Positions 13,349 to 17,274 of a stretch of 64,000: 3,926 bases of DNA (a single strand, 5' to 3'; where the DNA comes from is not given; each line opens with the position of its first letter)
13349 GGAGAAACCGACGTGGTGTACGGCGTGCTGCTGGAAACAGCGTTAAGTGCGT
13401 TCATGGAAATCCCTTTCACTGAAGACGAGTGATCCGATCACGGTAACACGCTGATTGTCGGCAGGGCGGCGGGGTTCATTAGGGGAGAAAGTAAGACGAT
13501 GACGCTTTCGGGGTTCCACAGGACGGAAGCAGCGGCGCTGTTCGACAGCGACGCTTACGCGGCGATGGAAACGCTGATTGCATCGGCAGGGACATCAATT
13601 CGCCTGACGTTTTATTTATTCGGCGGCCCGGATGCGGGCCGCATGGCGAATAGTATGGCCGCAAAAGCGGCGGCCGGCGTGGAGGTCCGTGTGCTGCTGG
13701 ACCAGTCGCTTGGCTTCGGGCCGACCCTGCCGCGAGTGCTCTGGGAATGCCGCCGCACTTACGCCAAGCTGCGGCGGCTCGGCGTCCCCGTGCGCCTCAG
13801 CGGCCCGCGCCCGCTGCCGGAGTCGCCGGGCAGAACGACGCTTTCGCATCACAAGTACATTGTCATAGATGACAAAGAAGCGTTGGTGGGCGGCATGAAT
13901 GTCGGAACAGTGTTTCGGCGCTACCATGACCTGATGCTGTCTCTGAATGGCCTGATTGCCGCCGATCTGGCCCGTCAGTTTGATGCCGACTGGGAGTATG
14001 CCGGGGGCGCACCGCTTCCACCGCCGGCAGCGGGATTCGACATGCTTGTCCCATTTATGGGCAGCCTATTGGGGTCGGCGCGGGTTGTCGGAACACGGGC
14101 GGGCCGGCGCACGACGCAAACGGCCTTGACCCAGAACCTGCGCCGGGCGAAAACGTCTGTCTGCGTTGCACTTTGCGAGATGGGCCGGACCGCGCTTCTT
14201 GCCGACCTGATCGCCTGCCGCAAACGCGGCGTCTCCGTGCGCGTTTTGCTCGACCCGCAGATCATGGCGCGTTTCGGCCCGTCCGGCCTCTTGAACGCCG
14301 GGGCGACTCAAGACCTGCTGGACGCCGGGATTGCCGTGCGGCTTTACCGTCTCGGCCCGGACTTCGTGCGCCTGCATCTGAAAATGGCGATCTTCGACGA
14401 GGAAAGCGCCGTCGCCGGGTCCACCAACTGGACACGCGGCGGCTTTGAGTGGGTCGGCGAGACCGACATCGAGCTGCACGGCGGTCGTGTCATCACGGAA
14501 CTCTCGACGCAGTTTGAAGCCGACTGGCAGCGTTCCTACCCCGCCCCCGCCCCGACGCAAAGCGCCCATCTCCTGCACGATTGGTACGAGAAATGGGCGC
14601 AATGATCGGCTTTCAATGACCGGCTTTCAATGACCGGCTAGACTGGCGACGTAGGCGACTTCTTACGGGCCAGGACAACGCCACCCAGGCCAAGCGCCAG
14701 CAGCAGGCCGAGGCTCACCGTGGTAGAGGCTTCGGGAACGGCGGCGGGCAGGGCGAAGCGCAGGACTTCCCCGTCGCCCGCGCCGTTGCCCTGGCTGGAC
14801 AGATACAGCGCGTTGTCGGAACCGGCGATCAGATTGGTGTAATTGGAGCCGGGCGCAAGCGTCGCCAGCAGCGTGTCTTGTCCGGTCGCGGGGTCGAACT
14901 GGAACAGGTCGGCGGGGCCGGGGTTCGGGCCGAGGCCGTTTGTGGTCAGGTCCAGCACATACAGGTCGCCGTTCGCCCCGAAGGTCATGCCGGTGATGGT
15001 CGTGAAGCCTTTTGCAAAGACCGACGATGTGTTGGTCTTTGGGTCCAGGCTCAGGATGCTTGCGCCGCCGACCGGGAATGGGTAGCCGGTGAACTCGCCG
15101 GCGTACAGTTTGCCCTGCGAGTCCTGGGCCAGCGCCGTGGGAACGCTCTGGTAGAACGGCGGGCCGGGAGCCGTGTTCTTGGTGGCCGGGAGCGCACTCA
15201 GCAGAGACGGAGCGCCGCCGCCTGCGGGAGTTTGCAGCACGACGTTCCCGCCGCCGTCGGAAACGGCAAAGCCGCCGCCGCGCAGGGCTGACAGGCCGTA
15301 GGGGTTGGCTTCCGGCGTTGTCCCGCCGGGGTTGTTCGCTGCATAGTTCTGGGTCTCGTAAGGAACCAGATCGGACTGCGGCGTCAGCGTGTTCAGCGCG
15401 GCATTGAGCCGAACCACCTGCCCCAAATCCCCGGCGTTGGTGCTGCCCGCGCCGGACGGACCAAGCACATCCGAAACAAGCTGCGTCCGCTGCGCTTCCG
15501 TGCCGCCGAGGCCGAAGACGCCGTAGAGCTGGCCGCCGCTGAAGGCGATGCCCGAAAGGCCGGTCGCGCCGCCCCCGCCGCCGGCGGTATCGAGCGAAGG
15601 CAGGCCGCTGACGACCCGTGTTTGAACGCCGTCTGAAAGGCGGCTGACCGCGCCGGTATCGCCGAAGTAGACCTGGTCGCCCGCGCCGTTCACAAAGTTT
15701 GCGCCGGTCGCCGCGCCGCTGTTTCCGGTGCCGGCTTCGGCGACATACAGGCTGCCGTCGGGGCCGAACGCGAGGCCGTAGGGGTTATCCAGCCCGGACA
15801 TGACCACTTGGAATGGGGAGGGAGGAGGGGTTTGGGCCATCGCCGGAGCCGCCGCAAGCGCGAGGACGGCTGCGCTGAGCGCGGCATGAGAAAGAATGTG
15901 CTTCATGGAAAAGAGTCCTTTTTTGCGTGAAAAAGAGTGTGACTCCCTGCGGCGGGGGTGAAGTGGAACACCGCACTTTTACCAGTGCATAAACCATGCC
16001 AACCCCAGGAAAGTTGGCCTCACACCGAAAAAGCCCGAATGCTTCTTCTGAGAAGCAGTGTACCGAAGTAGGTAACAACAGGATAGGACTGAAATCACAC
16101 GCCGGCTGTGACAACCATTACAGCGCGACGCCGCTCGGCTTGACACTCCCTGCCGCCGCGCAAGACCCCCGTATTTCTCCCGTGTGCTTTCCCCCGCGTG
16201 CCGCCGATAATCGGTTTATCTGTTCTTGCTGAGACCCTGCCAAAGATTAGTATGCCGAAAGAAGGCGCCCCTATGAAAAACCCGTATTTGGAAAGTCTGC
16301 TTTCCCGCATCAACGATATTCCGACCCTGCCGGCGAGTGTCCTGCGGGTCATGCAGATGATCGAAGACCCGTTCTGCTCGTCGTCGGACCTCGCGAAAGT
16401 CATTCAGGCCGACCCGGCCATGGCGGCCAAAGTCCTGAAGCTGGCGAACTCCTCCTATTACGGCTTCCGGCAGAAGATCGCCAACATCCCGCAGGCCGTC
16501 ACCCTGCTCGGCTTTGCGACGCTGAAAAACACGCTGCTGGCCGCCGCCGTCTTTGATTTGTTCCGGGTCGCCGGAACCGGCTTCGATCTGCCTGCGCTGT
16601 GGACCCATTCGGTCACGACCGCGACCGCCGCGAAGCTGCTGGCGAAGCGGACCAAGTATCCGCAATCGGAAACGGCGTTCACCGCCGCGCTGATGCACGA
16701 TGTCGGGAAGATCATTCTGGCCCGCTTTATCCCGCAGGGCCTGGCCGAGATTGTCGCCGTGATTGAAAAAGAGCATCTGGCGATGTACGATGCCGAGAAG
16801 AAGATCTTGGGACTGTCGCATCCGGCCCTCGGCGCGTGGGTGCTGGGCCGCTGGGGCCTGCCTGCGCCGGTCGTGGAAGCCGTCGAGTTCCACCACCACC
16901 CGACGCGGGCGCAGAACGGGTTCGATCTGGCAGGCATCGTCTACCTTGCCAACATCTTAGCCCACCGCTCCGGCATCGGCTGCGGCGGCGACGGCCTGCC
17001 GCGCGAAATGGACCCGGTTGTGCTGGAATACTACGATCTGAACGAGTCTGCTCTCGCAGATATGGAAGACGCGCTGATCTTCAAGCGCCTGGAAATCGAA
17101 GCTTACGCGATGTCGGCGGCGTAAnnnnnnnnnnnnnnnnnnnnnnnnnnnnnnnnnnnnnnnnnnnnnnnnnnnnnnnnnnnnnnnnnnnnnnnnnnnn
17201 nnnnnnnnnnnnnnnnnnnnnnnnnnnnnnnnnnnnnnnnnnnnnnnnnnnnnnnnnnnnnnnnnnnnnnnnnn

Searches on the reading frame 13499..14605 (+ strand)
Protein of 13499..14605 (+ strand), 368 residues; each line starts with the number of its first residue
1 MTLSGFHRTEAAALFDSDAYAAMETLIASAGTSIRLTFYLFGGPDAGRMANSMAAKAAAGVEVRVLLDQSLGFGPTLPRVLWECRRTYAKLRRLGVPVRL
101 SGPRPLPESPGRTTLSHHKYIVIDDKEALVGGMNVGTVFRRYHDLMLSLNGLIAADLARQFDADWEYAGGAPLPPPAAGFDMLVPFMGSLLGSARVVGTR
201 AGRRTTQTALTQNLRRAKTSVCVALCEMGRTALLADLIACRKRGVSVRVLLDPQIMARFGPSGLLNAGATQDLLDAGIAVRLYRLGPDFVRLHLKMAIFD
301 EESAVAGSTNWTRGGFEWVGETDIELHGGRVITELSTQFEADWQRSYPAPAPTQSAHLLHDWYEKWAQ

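Call 20: search_protein_families(library=pfam, proteins=[window:13499-14605:+], max_evalue=0.001)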
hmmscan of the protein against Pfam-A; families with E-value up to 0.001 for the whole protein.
window:13499-14605:+ (368 aa): 2 families
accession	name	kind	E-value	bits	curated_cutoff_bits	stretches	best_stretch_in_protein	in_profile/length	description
PF13091.12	PLDc_2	-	5.5e-37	127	27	2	210-343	1-132/132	PLD-like domain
PF00614.28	PLDc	-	4e-07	30.2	21.9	0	117-134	6-23/28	Phospholipase D Active site motif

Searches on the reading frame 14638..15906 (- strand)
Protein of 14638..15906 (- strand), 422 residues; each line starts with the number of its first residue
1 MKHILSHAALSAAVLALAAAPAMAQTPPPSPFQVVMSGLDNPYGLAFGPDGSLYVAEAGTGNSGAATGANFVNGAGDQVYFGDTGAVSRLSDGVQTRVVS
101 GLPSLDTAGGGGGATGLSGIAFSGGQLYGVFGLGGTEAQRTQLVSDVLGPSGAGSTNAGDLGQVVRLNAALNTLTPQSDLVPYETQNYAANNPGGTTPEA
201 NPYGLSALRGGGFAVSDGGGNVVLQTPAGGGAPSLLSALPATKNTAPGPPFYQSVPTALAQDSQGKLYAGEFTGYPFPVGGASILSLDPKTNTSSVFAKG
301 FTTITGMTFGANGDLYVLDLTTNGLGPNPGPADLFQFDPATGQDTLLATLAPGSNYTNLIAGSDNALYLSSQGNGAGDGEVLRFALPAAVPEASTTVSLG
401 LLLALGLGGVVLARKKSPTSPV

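Call 20: search_protein_families(library=pfam, proteins=[window:14638-15906:-], max_evalue=0.001)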
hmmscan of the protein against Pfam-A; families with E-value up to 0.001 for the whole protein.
window:14638-15906:- (422 aa): 1 family
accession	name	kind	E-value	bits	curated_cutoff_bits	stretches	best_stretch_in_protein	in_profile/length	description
PF01436.27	NHL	-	1e-05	25.8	20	0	39-62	1-22/28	NHL repeat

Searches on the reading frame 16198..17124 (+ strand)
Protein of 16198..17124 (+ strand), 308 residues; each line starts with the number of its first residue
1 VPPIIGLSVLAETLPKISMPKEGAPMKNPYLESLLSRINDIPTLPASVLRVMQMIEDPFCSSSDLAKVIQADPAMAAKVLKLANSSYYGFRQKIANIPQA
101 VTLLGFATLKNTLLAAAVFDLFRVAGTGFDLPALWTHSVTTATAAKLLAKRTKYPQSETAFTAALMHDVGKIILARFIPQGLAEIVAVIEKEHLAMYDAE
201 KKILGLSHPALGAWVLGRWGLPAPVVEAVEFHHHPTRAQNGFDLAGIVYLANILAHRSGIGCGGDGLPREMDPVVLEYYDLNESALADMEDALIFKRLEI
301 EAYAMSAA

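Call 20: search_protein_families(library=pfam, proteins=[window:16198-17124:+], max_evalue=0.001)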
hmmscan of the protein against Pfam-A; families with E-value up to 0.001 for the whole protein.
window:16198-17124:+ (308 aa): 2 families
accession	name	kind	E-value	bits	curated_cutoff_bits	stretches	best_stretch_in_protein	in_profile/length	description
PF08668.18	HDOD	-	2.5e-63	213.5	22.9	1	41-235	1-196/196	HDOD domain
PF01966.28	HD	-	2.2e-08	34.8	22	1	135-245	2-104/116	HD domain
